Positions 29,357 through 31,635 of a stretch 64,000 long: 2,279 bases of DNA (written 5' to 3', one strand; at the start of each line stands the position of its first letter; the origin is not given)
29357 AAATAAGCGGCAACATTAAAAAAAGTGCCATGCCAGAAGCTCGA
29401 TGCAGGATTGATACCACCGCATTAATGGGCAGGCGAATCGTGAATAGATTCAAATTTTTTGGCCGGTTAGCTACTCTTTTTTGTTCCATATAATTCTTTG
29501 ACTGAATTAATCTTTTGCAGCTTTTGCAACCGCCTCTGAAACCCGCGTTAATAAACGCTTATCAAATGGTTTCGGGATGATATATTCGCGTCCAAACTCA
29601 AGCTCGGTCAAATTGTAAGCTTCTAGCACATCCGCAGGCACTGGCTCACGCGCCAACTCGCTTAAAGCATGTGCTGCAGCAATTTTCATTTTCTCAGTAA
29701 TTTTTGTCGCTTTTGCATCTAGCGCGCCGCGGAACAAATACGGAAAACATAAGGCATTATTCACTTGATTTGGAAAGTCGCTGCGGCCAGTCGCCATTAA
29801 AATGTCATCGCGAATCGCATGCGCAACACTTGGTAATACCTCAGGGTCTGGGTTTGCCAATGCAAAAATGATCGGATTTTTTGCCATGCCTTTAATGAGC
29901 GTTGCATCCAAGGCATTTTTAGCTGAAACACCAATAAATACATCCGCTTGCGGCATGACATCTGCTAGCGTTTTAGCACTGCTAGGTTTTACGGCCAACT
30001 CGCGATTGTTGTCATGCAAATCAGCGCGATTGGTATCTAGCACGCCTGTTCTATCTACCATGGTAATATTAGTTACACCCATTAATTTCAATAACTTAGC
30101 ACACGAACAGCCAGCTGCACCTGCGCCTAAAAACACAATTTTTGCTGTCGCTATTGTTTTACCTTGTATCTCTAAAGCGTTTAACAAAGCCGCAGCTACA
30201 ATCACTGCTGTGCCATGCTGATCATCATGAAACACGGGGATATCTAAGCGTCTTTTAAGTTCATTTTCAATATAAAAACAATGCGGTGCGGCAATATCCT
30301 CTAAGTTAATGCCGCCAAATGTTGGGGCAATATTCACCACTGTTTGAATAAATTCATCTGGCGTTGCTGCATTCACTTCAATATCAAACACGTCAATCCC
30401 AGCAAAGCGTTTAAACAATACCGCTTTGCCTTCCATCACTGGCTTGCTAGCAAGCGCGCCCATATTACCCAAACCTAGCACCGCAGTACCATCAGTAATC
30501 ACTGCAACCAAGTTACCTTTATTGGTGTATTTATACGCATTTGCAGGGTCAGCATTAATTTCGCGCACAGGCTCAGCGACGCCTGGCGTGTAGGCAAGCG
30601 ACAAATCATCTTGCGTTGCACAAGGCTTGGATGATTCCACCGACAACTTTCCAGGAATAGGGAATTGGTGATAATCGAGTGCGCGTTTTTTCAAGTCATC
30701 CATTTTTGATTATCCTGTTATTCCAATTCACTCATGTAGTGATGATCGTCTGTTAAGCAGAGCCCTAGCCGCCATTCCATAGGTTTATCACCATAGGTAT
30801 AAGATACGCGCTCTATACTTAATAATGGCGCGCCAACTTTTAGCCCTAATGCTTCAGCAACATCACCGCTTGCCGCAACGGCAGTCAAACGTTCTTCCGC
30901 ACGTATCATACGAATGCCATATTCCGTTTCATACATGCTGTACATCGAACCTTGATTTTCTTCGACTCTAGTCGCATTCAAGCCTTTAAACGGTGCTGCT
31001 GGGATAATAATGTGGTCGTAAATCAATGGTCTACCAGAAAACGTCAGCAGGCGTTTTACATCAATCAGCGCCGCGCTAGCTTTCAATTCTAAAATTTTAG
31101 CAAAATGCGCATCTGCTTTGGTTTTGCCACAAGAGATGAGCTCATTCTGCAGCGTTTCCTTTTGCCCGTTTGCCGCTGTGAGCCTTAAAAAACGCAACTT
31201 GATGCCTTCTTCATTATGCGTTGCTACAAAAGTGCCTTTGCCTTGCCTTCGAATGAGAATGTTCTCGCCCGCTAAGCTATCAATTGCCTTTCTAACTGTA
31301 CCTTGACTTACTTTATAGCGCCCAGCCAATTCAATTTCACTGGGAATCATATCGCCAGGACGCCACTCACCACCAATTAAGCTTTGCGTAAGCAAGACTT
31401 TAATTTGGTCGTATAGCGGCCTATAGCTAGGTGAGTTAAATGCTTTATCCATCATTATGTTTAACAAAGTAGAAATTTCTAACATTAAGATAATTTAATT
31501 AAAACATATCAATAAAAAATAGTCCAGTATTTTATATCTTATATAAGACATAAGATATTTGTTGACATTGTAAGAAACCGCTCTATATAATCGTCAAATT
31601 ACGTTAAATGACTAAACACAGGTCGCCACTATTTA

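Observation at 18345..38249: Candidate isocitrate-lyase-independent glyoxylate bypass: citramalate/mesaconate route coupled to the methylcitrate cycle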

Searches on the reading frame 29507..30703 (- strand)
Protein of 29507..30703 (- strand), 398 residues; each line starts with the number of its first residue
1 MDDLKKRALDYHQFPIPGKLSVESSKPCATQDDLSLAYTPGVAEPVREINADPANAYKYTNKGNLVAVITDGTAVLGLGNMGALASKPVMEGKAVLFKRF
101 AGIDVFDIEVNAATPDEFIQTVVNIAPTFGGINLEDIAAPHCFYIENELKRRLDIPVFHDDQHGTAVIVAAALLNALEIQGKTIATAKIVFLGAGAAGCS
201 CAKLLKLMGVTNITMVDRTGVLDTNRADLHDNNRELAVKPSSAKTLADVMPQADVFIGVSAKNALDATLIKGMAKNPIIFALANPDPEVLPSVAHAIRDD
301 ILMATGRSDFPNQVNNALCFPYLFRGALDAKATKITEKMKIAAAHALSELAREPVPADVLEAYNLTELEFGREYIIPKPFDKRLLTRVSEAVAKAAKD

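Call 3: search_protein_families(library=ncbifam, proteins=[window:29507-30703:-])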
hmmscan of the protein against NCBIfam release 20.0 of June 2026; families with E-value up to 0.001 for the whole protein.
window:29507-30703:- (398 aa): 10 families
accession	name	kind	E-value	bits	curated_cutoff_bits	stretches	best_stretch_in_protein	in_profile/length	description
NF009501.0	PRK12861.1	subfamily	2.1e-162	541.9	1178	1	4-397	7-402/764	NADP-dependent malic enzyme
NF010052.0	PRK13529.1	subfamily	7.7e-32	110.6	326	1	116-354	229-502/564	oxaloacetate-decarboxylating malate dehydrogenase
NF041582.1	malolactic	exception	8.6e-21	74.2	850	1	116-352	212-480/536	malolactic enzyme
TIGR01035.1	hemA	equivalog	1.5e-05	24.2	209.55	1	165-274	160-260/416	glutamyl-tRNA reductase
NF004281.0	PRK05690.1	subfamily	2.5e-05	23.6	266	1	174-255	19-104/250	molybdopterin-synthase adenylyltransferase MoeB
TIGR02355.1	moeB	equivalog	5.2e-05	22.7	376.55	1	174-254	11-95/240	molybdopterin-synthase adenylyltransferase MoeB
NF000744.0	PRK00045.1-3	equivalog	0.00012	21.1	429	1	164-260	161-258/447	glutamyl-tRNA reductase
NF005091.0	PRK06522.2-2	equivalog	0.00013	21.3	252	1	187-257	2-75/302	2-dehydropantoate 2-reductase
TIGR02356.1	adenyl_thiF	equivalog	0.00021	20.7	275.25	1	181-222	16-57/203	thiazole biosynthesis adenylyltransferase ThiF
TIGR01381.1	E1_like_apg7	equivalog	0.0003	19.3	571.35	1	178-223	329-374/663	E1-like protein-activating enzyme Gsa7p/Apg7p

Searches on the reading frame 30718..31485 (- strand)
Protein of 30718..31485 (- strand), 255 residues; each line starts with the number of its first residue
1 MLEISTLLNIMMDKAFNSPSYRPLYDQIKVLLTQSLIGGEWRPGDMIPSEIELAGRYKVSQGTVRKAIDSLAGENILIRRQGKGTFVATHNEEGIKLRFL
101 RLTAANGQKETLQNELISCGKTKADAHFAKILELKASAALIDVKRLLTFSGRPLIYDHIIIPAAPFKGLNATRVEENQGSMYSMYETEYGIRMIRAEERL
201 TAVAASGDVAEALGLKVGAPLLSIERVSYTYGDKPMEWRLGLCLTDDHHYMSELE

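Call 4: search_protein_families(library=ncbifam, proteins=[window:30718-31485:-])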
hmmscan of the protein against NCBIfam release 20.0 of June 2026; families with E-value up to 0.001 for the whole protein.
window:30718-31485:- (255 aa): 23 families
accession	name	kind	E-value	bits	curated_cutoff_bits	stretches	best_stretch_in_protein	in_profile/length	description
NF008491.0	PRK11402.1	subfamily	7.8e-33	114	269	1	16-240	4-226/243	GntR family transcriptional regulator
TIGR02325.1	C_P_lyase_phnF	equivalog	7.2e-30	104.3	156.8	1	20-244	5-228/238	phosphonate metabolism transcriptional regulator PhnF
TIGR02018.2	his_ut_repres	equivalog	1.7e-29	102.8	220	1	25-229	1-202/226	histidine utilization transcriptional repressor HutC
NF052441.1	TransRegRv0792c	equivalog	1.1e-26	93.6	400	1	31-237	24-229/260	Rv0792c family HTH-type transcriptional regulator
NF041547.1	GntR_LSA1692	equivalog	2.6e-26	92.7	275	1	24-236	2-212/233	GntR family transcriptional regulator, LSA1692 subfamily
TIGR03337.1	phnR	equivalog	2.3e-23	83.1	296.75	1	25-230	3-206/231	phosphonate utilization transcriptional regulator PhnR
TIGR02404.1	trehalos_R_Bsub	equivalog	1.4e-19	70.7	211.95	1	26-219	3-196/233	trehalose operon repressor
NF007292.0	PRK09764.1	equivalog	7.8e-18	64.5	281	1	21-249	3-229/240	GntR family transcriptional regulator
NF011575.0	PRK14999.1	equivalog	4.4e-16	58.9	424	1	20-140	9-130/241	histidine utilization repressor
NF007486.0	PRK10079.1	equivalog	5.3e-16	59.1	363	1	19-243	8-230/241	phosphonate metabolism transcriptional regulator PhnF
NF052282.1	PLP_TF_PdxR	equivalog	8.2e-13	48.2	320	1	23-104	1-80/448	MocR-like pyridoxine biosynthesis transcription factor PdxR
NF007001.0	PRK09464.1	equivalog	2.2e-12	47.1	330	1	24-96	11-83/254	pyruvate dehydrogenase complex transcriptional repressor PdhR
NF047563.1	modulin_PmtR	equivalog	3.7e-10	39.9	200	1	18-96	7-85/125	PSM export ABC transporter transcriptional regulator PmtR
NF007741.0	PRK10421.1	equivalog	5.4e-08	32.5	311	1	28-93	12-77/262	transcriptional regulator LldR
NF052290.2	MocR_like_YczR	exception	1.2e-07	30.8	487.4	1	13-93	15-89/458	MocR-like transcription factor YczR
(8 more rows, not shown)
